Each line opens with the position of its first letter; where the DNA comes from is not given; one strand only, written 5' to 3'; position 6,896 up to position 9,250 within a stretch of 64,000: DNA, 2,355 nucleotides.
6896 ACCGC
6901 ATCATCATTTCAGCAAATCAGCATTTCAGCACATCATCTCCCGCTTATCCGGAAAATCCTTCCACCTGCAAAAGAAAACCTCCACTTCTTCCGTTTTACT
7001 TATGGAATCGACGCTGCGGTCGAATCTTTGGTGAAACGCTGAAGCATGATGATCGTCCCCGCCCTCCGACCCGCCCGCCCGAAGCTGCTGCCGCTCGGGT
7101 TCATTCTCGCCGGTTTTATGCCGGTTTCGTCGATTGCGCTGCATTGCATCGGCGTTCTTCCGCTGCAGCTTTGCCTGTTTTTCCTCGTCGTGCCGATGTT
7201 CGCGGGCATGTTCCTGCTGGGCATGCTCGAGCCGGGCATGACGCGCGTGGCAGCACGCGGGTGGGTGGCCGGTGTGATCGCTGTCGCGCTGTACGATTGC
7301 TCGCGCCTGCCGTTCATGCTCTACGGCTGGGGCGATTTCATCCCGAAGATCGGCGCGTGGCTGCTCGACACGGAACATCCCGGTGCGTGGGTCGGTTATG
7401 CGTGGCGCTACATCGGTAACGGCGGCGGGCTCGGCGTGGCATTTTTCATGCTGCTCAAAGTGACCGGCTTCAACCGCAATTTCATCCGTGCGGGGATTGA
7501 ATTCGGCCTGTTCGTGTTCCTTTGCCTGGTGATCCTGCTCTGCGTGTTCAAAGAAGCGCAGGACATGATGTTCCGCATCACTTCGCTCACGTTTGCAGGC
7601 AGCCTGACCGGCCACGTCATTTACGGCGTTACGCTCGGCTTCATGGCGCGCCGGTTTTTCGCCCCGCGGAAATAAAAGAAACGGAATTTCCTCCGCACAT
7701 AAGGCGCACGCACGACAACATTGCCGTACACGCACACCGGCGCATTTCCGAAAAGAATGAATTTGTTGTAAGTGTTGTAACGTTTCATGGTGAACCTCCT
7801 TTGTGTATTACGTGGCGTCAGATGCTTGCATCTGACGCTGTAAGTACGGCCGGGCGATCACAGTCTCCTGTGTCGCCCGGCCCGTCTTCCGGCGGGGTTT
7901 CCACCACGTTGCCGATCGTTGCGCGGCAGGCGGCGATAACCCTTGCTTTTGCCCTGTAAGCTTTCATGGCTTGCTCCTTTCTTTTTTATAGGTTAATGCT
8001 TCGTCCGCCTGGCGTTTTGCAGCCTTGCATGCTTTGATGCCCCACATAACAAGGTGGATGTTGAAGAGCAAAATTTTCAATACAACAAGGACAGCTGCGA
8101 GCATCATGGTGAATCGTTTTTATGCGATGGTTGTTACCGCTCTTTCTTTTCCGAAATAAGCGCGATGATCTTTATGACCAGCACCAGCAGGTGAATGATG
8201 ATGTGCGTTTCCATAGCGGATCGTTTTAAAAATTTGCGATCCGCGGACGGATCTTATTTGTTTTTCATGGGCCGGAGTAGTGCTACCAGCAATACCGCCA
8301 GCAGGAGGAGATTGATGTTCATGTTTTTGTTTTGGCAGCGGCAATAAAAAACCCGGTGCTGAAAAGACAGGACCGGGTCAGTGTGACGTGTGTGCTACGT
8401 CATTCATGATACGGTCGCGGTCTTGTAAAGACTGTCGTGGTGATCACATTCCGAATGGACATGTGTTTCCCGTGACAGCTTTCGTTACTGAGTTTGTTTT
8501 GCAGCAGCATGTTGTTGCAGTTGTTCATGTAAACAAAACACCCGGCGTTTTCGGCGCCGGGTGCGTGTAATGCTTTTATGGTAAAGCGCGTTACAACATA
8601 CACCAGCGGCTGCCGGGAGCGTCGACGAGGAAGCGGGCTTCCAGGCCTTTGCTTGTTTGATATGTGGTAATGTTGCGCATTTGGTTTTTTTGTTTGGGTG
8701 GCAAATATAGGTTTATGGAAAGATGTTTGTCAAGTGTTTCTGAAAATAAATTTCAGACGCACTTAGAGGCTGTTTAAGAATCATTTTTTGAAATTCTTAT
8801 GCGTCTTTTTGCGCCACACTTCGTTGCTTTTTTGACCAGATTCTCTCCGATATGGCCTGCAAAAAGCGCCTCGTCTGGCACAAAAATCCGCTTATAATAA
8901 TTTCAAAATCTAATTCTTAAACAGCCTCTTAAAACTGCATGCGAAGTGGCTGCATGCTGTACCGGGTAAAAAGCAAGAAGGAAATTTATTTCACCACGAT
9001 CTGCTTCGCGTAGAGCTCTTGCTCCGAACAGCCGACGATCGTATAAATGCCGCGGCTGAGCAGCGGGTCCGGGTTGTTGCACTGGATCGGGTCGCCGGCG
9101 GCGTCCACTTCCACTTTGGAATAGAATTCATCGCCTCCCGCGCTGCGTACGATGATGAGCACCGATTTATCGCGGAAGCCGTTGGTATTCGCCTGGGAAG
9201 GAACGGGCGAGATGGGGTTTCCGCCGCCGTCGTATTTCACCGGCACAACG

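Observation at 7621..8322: Cryptic operon of five microproteins below the ORF-track cut-off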

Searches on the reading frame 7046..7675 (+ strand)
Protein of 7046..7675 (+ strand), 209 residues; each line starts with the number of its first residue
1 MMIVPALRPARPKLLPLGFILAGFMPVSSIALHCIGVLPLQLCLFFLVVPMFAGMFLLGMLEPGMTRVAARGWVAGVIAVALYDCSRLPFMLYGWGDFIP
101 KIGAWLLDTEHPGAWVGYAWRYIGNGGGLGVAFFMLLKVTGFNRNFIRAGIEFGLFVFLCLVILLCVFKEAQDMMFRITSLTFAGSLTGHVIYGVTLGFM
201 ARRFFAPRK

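Call 6: find_related_loci(query=window:7046-7675:+, collection=genome_contigs, flank=6000)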
Query window:7046-7675:+ (209 aa) in genome_contigs; peptide patterns used: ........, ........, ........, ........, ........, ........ (x = any residue, [..] = any of these).
99 stretches matched a pattern, but none encodes a relative of the query by tblastn (E <= 1e-3).

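Call 8: find_encoding_contigs(protein=window:7046-7675:+, flank=6000, max_places=10)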
Protein window:7046-7675:+ (209 aa): 1 contig read that carries it; 1 place shown.
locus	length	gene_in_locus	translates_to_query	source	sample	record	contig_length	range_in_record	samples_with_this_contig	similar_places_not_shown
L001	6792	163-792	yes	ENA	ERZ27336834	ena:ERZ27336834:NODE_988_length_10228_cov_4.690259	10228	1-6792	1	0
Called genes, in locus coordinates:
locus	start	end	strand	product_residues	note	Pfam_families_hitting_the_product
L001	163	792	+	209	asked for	-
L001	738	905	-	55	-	-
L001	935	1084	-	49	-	-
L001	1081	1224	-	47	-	-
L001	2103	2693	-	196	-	-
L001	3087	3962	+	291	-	PF00561:Abhydrolase_1, PF10230:LIDHydrolase (weak), PF12146:Hydrolase_4, PF12697:Abhydrolase_6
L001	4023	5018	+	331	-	PF03372:Exo_endo_phos (weak), PF19580:Exo_endo_phos_3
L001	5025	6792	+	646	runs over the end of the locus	PF13086:AAA_11, PF13245:AAA_19, PF13604:AAA_30, PF01443:Viral_helicase1 (faint), PF13087:AAA_12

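Call 9: search_protein_families(library=pfam, proteins=[window:7046-7675:+], max_evalue=0.01)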
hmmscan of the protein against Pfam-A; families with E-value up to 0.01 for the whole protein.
window:7046-7675:+ (209 aa): 0 families

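Call 19: find_related_loci(query=window:7046-7675:+, collection=metagenome_contigs, flank=5000)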
Query window:7046-7675:+ (209 aa) in metagenome_contigs; peptide patterns used: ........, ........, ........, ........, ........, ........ (x = any residue, [..] = any of these).
147 stretches matched a pattern, but none encodes a relative of the query by tblastn (E <= 1e-3).

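Call 21: find_homologous_proteins(query=window:7046-7675:+, max_evalue=0.001)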
Query window:7046-7675:+ (209 aa): 63 proteins with E <= 0.001 among 381 candidates.
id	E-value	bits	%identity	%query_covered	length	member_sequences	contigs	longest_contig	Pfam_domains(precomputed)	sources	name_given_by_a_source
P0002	6.0e-134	463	100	100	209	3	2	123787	-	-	-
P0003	1.7e-115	402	86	100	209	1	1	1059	-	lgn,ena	-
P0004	6.1e-77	276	62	96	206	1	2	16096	-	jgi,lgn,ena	-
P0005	2.7e-75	271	60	97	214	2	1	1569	-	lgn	-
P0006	1.6e-74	268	59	98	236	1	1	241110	-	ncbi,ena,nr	ncbi:MAG: hypothetical protein FD123_1868 [Bacteroidetes bacterium]|nr:MAG: hypothetical protein FD1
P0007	3.8e-73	264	60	85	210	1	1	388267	-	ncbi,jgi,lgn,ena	-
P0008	5.4e-72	260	58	99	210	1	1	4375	-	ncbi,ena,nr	ncbi:MAG TPA: hypothetical protein VI757_02370 [Bacteroidia bacterium]|nr:hypothetical protein [Bact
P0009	3.8e-69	251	54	98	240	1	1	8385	-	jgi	jgi:hypothetical protein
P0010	1.8e-64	236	56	93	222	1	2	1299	-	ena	-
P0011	3.0e-64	235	51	97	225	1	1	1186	-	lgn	-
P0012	5.1e-64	234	52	99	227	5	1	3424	-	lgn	-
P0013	2.2e-63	232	55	94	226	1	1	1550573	-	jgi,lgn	jgi:hypothetical protein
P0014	2.1e-62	229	54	89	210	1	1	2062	-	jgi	-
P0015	2.4e-62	229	52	95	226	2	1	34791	-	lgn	-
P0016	3.7e-62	228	50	98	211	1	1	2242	-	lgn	-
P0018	1.7e-60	223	52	94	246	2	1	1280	PF20587.4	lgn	-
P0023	9.2e-53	197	48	95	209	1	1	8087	PF20587.4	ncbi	-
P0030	7.3e-48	181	46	91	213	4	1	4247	PF20587.4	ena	-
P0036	1.1e-44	171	45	90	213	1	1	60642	PF20587.4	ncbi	-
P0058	1.4e-34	138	39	95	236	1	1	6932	PF20587.4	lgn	-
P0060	3.5e-33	133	41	87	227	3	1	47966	PF20587.4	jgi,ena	jgi:hypothetical protein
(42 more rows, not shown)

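Call 23: find_encoding_contigs(protein=P0003, flank=5000, max_places=3)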
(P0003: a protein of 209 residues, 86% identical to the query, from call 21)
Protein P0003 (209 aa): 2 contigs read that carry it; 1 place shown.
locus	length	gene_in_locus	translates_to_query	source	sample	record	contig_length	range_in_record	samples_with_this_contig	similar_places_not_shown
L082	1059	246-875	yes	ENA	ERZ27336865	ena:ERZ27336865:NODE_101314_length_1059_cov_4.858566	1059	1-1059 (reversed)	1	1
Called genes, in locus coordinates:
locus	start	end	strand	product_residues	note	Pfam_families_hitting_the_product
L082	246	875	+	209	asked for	-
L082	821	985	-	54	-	-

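Call 24: find_encoding_contigs(protein=P0004, flank=5000, max_places=3)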
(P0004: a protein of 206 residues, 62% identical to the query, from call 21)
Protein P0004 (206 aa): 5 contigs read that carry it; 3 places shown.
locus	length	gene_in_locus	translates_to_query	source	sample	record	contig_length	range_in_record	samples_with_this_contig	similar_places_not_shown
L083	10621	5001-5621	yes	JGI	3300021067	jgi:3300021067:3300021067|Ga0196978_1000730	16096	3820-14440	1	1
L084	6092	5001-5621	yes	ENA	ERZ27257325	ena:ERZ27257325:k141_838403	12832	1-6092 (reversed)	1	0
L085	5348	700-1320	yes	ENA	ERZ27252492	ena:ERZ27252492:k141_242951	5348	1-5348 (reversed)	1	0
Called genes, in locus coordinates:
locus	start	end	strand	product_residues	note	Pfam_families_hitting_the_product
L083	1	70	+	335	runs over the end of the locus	PF11751:PorP_SprF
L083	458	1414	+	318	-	PF04116:FA_hydroxylase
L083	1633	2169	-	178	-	-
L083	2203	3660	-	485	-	-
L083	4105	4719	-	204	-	PF18919:DUF5670 (weak)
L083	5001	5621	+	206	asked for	-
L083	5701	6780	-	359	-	PF00691:OmpA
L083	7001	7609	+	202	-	PF09997:DUF2238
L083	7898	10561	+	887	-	PF18921:Cyanophycin_syn, PF01071:GARS_A (faint), PF02222:ATP-grasp, PF08443:RimK, PF08245:Mur_ligase_M, PF02875:Mur_ligase_C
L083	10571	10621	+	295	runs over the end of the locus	PF03575:Peptidase_S51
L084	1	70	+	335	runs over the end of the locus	PF11751:PorP_SprF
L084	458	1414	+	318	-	PF04116:FA_hydroxylase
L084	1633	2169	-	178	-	-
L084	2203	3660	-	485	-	-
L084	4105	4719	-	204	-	PF18919:DUF5670 (weak)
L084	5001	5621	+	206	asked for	-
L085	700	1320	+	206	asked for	-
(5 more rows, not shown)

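Call 25: find_encoding_contigs(protein=P0006, flank=5000, max_places=3)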
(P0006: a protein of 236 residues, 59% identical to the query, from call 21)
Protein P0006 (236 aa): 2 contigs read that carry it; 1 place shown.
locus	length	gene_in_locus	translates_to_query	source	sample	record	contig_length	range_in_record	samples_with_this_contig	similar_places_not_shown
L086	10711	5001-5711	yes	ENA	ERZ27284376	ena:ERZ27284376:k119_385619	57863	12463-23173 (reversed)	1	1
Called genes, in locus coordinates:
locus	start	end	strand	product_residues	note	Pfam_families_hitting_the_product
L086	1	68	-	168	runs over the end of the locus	PF13238:AAA_18, PF01202:SKI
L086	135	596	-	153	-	-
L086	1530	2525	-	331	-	PF01965:DJ-1_PfpI, PF00165:HTH_AraC (weak), PF12833:HTH_18, PF00165:HTH_AraC (weak)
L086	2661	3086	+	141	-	PF10604:Polyketide_cyc2 (weak), PF08327:AHSA1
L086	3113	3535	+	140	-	PF06983:3-dmu-9_3-mt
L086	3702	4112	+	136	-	PF00903:Glyoxalase, PF06983:3-dmu-9_3-mt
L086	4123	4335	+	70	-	-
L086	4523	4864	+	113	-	PF07883:Cupin_2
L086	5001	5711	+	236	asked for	-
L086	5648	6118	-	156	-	-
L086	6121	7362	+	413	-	PF13424:TPR_12 (faint), PF14938:SNAP (weak)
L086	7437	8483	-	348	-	PF14870:PSII_BNR (weak)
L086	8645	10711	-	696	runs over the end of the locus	-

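Call 26: find_encoding_contigs(protein=P0007, flank=5000, max_places=3)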
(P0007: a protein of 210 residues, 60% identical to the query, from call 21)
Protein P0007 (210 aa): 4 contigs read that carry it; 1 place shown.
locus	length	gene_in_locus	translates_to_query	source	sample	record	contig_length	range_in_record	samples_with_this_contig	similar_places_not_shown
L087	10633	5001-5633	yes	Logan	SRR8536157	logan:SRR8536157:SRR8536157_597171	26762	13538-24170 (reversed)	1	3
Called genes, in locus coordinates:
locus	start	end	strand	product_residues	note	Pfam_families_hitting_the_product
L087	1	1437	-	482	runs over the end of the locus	-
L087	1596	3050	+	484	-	PF00144:Beta-lactamase, PF18962:Por_Secre_tail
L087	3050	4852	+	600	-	PF22848:ASD1_dom, PF18962:Por_Secre_tail (weak)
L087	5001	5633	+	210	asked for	-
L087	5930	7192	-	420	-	PF09903:DUF2130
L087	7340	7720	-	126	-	-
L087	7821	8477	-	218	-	PF02666:PS_Dcarbxylase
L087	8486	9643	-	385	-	PF28590:Lipid_A_deac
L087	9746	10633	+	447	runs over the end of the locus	PF05697:Trigger_N, PF28537:FKBP-like_TF, PF28539:TF_C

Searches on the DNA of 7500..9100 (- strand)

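Call 7: search_rna_families(source=window, start=7500, end=9100, threshold=evalue, max_evalue=10)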
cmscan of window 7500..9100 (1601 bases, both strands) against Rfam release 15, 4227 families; matches with E-value up to 10: 12.
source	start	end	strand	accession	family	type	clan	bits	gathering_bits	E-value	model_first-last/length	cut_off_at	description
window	8765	8929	+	RF04205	MIR2606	Gene; miRNA;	-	25.8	139.7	0.41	1-165/165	no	MIR2606 microRNA precursor family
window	7839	7894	+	RF00890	mir-668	Gene; miRNA;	-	23.4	87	0.27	1-66/66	no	mir-668 microRNA precursor family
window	8520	8575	+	RF02067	STnc310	Gene; sRNA;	-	22.3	40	0.26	1-61/61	no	Salmonella enterica sRNA STnc310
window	8322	8376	+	RF04008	mir-4880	Gene; miRNA;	-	19.7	100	0.74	1-75/75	no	mir-4880 microRNA precursor family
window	8774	8919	-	RF03916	MIR400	Gene; miRNA;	-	18.5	83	1.6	1-103/103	no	MIR400 microRNA precursor family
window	8730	8764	-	RF03217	mir-3167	Gene; miRNA;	-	18.3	86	5.2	1-59/59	no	mir-3167 microRNA precursor family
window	8721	8799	-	RF02312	TtnuHACA5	Gene; snRNA; snoRNA; HACA-box;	-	18.1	100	2.8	1-132/132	no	Tetrahymena snoRNA TtnuHACA5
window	8715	8780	+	RF00592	SNORD78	Gene; snRNA; snoRNA; CD-box;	CL00051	18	38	4.2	1-65/65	no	Small nucleolar RNA SNORD78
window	8772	8922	+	RF04213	MIR7807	Gene; miRNA;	-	17.9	90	2.3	1-134/134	no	MIR7807 microRNA precursor family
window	8531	8618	-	RF02837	anti-hemB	Gene; sRNA;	-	16.8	49.5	0.69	1-81/81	no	Burkholderia RNA 7 (anti-hemB)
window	8506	8629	+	RF00563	SNORA53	Gene; snRNA; snoRNA; HACA-box;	-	12.2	38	6.9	1-248/248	no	Small nucleolar RNA SNORA53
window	8864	8953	+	RF01822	RsaJ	Gene; sRNA;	-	11.6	100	9.2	1-287/287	no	RNA Staph. aureus A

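Call 74: search_rna_families(source=L088, start=3400, end=5300, threshold=evalue, max_evalue=1)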
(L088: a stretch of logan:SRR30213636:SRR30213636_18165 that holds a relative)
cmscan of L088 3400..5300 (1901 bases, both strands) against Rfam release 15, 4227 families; matches with E-value up to 1: 14.
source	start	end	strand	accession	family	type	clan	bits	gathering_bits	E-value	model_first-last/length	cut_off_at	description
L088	4543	4614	+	RF00005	tRNA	Gene; tRNA;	CL00001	66.7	29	7.7e-14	1-71/71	no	tRNA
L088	4619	4691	+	RF00005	tRNA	Gene; tRNA;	CL00001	64.9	29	2.4e-13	1-71/71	no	tRNA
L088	4878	4950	+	RF00005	tRNA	Gene; tRNA;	CL00001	61.4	29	2.1e-12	1-71/71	no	tRNA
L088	4421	4492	+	RF00005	tRNA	Gene; tRNA;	CL00001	57.5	29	2.5e-11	1-71/71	no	tRNA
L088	3481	3561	+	RF04181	rteR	Gene; sRNA;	-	34.9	72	0.0038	1-84/84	no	rteR sRNA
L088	3440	3565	+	RF00514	His_leader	Cis-reg; leader;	-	29.9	49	0.022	1-126/126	no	Histidine operon leader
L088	3522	3626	-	RF00121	MicC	Gene; sRNA;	-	24.4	90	0.84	1-123/123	no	MicC RNA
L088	3450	3570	+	RF02969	DUF3800-I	Gene; sRNA;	-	24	44.2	0.75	1-115/115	no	DUF3800-I RNA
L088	4586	4643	+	RF02553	YrlA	Gene; sRNA;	-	21.8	69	0.13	27-81/114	no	Y RNA-like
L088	4543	4615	-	RF04354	Plastid-ycf2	Cis-reg;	-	21.3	65.7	0.25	1-75/75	no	Plastid-ycf2 5UTR RNA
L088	3517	3595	-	RF02621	BSnc120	Gene; sRNA;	-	21.2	114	0.11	1-88/88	no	Brucella sRNA 120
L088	3443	3563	+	RF02552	RcsR1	Gene; sRNA;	-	20.6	60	0.28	1-96/96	no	RcsR1 sRNA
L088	3537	3697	+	RF01828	SprD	Gene; sRNA;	-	17.7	100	0.98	1-142/142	no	Small pathogenicity island RNA D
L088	3970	4088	-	RF02634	EF3314_EF3315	Gene; sRNA;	-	17.6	100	0.4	1-141/141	no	Enterococcus sRNA EF3314_EF3315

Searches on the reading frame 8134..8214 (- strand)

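Call 50: search_protein_families(library=pfam, proteins=[window:8134-8214:-], max_evalue=10)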
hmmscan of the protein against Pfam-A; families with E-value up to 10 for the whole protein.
window:8134-8214:- (26 aa): 1 family
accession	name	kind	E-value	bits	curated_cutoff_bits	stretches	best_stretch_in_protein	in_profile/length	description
PF25184.1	YxzE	-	0.33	12.4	40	1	1-25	1-26/65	YxzE-like putative bacteriocin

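Call 51: search_protein_families(library=ncbifam, proteins=[window:8134-8214:-], max_evalue=10)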
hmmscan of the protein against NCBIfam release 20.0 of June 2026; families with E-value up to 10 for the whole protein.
window:8134-8214:- (26 aa): 0 families

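Call 83: search_protein_families(library=phrogs, proteins=[window:8134-8214:-], max_evalue=1)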
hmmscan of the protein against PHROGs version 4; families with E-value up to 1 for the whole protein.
window:8134-8214:- (26 aa): 1 family
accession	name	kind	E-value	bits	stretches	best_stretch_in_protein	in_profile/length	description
phrog_30661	-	unknown function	0.061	14.5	1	4-24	19-39/116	-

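Call 84: search_protein_families(library=padloc, proteins=[window:8134-8214:-], max_evalue=1)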
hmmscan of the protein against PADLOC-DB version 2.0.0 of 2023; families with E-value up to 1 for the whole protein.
window:8134-8214:- (26 aa): 0 families

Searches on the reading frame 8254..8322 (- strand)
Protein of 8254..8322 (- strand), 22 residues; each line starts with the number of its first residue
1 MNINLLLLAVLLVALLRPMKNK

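Call 50: search_protein_families(library=pfam, proteins=[window:8254-8322:-], max_evalue=10)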
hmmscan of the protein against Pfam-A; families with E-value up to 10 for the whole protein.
window:8254-8322:- (22 aa): 0 families

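Call 51: search_protein_families(library=ncbifam, proteins=[window:8254-8322:-], max_evalue=10)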
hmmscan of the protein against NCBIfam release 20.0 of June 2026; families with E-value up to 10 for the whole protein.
window:8254-8322:- (22 aa): 1 family
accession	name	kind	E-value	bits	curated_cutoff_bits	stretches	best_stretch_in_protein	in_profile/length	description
TIGR02115.1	potass_kdpF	equivalog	0.0023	17.9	26.85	1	5-18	8-21/24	K(+)-transporting ATPase subunit F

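Call 83: search_protein_families(library=phrogs, proteins=[window:8254-8322:-], max_evalue=1)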
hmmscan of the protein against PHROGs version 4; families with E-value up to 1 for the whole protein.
window:8254-8322:- (22 aa): 0 families

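Call 84: search_protein_families(library=padloc, proteins=[window:8254-8322:-], max_evalue=1)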
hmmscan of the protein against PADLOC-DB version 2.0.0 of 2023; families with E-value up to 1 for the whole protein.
window:8254-8322:- (22 aa): 0 families
